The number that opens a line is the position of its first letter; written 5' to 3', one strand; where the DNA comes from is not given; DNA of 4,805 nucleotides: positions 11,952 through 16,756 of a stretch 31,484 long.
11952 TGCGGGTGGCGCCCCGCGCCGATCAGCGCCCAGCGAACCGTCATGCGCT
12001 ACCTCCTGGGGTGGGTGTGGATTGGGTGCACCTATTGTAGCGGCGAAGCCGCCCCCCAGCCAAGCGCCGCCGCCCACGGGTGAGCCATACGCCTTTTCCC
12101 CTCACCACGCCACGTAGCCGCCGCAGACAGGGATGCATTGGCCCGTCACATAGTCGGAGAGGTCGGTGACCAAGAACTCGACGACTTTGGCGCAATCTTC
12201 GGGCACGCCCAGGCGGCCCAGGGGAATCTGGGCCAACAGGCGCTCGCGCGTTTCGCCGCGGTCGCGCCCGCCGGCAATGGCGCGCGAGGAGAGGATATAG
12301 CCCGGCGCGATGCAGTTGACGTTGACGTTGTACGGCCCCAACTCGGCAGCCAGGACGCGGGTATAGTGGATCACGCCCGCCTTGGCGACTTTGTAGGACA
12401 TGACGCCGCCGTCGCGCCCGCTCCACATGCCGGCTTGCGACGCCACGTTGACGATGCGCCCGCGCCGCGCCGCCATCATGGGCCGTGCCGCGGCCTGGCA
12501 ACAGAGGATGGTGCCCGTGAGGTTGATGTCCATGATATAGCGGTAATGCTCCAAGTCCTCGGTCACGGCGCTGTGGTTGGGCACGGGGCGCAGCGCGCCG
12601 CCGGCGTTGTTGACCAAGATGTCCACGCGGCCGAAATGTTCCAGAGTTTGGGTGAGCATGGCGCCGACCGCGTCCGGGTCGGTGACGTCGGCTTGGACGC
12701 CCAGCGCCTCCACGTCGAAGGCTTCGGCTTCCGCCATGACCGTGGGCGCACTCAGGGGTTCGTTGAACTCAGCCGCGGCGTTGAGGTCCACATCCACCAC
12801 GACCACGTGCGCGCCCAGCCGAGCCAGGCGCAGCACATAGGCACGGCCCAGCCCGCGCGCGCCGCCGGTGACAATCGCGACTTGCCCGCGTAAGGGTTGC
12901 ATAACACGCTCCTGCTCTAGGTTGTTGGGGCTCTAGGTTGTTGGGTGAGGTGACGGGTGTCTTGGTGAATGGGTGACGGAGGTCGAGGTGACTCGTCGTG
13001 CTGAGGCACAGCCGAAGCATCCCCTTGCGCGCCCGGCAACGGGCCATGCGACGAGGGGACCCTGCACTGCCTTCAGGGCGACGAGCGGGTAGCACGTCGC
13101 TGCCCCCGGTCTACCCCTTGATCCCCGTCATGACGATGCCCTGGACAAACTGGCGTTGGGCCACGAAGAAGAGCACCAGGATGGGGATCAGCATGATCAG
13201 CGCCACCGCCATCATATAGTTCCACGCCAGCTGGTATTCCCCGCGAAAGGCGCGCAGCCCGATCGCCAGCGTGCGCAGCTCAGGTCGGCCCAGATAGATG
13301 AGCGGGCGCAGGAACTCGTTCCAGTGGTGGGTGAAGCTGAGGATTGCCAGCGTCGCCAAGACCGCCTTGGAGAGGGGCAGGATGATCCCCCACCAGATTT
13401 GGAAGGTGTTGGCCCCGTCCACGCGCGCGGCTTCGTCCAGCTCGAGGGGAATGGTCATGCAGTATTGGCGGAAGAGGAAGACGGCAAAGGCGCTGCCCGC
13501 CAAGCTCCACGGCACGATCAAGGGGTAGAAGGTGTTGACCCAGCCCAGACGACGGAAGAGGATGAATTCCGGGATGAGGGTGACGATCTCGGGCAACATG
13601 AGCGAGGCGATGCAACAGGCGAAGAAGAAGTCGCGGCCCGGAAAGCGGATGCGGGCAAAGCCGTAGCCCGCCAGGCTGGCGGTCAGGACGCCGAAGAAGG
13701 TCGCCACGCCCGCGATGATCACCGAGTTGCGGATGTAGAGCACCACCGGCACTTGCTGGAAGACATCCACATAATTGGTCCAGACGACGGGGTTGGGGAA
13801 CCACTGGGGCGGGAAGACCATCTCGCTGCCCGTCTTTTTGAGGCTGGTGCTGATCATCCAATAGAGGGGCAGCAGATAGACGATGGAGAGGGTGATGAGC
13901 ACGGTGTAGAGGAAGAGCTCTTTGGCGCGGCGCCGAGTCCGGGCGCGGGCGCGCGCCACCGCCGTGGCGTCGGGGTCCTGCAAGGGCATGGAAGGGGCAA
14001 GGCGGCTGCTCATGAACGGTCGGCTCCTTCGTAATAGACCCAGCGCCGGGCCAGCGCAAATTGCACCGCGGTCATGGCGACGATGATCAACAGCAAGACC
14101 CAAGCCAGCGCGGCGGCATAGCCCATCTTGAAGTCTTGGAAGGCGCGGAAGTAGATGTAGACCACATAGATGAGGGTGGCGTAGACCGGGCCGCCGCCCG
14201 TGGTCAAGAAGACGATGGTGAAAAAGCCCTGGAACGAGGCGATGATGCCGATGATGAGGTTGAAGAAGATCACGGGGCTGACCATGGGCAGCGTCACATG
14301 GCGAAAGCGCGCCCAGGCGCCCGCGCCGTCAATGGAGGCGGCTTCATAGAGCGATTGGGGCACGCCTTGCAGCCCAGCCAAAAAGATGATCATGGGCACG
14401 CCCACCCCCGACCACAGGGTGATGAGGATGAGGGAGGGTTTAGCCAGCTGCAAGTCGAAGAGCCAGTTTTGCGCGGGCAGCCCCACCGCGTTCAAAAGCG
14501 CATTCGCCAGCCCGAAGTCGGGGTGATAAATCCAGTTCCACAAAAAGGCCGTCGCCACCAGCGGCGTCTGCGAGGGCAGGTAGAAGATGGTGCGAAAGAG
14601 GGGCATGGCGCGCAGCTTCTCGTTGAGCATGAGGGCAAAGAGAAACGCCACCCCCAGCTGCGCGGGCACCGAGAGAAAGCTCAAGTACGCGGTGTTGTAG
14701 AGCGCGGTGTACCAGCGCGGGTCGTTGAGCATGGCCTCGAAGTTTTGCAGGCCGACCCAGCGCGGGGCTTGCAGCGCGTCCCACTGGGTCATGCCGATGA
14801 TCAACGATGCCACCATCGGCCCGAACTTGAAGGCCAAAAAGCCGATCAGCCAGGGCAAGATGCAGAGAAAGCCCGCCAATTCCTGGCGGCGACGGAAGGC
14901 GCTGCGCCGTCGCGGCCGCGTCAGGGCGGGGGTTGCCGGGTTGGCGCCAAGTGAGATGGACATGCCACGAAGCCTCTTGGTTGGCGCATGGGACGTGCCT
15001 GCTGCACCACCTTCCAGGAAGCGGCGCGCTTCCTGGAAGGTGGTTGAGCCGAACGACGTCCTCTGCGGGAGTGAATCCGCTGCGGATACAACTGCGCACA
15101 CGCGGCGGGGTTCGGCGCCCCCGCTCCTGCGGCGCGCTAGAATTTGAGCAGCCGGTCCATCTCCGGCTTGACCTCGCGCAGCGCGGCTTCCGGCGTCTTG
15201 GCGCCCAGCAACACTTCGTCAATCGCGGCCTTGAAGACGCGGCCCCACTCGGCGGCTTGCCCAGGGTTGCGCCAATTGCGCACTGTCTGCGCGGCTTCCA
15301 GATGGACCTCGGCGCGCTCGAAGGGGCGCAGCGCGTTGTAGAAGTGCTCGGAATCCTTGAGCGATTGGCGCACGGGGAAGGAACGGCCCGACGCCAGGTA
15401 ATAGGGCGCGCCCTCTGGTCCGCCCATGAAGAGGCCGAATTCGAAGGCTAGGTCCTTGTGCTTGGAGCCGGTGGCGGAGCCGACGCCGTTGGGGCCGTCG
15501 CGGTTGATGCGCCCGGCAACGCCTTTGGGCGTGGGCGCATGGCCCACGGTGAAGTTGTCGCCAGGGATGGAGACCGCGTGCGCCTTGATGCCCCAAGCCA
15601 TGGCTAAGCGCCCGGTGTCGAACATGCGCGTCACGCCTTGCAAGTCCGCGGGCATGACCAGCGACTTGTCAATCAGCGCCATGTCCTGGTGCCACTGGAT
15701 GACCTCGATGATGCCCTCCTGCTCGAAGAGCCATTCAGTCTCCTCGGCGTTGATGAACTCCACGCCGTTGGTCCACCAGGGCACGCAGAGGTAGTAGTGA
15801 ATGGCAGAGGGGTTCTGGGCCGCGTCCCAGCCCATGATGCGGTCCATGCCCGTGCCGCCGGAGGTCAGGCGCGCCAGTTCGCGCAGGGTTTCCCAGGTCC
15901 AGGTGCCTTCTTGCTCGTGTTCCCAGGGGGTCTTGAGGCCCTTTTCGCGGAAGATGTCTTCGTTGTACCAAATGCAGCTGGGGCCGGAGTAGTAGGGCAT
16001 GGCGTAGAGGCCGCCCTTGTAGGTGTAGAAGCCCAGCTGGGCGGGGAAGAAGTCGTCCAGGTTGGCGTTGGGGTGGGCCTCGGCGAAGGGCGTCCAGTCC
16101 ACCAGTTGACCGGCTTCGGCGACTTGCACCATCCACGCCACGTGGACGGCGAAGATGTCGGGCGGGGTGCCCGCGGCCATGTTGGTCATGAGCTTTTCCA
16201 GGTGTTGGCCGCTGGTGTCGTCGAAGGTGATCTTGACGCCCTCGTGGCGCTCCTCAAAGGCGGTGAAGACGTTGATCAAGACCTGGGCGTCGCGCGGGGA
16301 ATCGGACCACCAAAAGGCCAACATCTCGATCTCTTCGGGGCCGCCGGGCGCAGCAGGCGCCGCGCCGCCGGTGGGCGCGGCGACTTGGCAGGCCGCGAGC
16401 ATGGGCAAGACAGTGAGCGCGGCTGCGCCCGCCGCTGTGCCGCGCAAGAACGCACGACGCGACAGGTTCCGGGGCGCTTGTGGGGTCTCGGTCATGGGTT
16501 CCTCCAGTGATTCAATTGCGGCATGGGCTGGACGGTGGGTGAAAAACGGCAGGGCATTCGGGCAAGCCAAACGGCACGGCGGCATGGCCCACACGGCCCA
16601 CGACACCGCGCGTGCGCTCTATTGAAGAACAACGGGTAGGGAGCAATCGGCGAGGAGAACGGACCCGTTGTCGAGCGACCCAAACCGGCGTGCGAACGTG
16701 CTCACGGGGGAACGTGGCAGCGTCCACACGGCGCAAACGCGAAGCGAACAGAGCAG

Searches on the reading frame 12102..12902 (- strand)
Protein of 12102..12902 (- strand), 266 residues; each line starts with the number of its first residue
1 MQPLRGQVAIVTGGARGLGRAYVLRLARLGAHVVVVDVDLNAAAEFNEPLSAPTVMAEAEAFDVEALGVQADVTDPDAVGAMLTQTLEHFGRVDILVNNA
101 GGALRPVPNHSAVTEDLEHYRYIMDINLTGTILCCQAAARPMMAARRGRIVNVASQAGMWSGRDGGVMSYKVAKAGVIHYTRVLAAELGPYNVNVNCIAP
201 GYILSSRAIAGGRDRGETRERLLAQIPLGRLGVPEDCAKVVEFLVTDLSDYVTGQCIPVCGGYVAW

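Call 25: search_protein_families(library=pfam, proteins=[window:12102-12902:-], max_evalue=0.00001)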
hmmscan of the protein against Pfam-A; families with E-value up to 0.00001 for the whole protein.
window:12102-12902:- (266 aa): 2 families
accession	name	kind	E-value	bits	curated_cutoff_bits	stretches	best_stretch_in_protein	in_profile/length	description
PF13561.12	adh_short_C2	-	1.9e-55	188.4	27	1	15-263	3-235/236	Enoyl-(Acyl carrier protein) reductase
PF00106.31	adh_short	-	6.2e-48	163.3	26.6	1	7-205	1-184/195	short chain dehydrogenase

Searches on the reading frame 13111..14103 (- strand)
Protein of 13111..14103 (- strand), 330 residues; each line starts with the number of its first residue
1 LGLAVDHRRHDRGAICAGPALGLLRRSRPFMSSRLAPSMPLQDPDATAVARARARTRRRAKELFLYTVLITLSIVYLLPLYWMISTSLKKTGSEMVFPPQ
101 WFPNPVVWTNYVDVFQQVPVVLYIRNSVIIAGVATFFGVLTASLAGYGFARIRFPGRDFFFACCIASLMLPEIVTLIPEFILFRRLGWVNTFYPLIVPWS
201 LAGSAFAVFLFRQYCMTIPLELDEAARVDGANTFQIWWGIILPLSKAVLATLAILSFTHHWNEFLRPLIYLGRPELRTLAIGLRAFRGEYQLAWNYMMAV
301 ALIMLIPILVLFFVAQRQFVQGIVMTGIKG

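Call 25: search_protein_families(library=pfam, proteins=[window:13111-14103:-], max_evalue=0.00001)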
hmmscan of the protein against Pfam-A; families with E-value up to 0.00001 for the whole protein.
window:13111-14103:- (330 aa): 1 family
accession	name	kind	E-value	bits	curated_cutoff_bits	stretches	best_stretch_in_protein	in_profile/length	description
PF00528.27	BPD_transp_1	-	5.4e-19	69.1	26.4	1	139-323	2-182/184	Binding-protein-dependent transport system inner membrane component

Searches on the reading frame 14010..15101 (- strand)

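Call 25: search_protein_families(library=pfam, proteins=[window:14010-15101:-], max_evalue=0.00001)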
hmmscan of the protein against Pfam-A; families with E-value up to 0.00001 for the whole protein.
window:14010-15101:- (363 aa): 1 family
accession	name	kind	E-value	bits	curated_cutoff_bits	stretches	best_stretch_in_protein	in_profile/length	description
PF00528.27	BPD_transp_1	-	2.9e-20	73.2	26.4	1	151-354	4-182/184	Binding-protein-dependent transport system inner membrane component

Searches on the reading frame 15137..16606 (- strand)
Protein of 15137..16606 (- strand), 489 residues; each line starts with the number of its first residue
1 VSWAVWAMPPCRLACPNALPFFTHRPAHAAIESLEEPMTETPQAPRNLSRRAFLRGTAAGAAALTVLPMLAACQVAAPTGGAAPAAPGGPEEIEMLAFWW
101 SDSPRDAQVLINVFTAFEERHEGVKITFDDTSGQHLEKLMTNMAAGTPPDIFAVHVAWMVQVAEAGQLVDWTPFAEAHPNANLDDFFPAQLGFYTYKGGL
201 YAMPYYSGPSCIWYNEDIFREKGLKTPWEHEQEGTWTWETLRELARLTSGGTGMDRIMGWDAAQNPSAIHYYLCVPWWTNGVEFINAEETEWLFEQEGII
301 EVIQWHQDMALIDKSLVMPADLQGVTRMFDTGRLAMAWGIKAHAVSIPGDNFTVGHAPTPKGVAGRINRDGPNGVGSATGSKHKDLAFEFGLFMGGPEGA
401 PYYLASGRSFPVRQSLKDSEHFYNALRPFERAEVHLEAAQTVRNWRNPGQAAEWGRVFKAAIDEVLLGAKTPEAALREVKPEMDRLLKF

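Call 25: search_protein_families(library=pfam, proteins=[window:15137-16606:-], max_evalue=0.00001)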
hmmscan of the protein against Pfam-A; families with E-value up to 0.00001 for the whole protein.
window:15137-16606:- (489 aa): 1 family
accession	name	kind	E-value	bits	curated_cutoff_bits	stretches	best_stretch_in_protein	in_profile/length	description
PF01547.30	SBP_bac_1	-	1.3e-30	107.9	26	1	109-400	9-306/307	Bacterial extracellular solute-binding protein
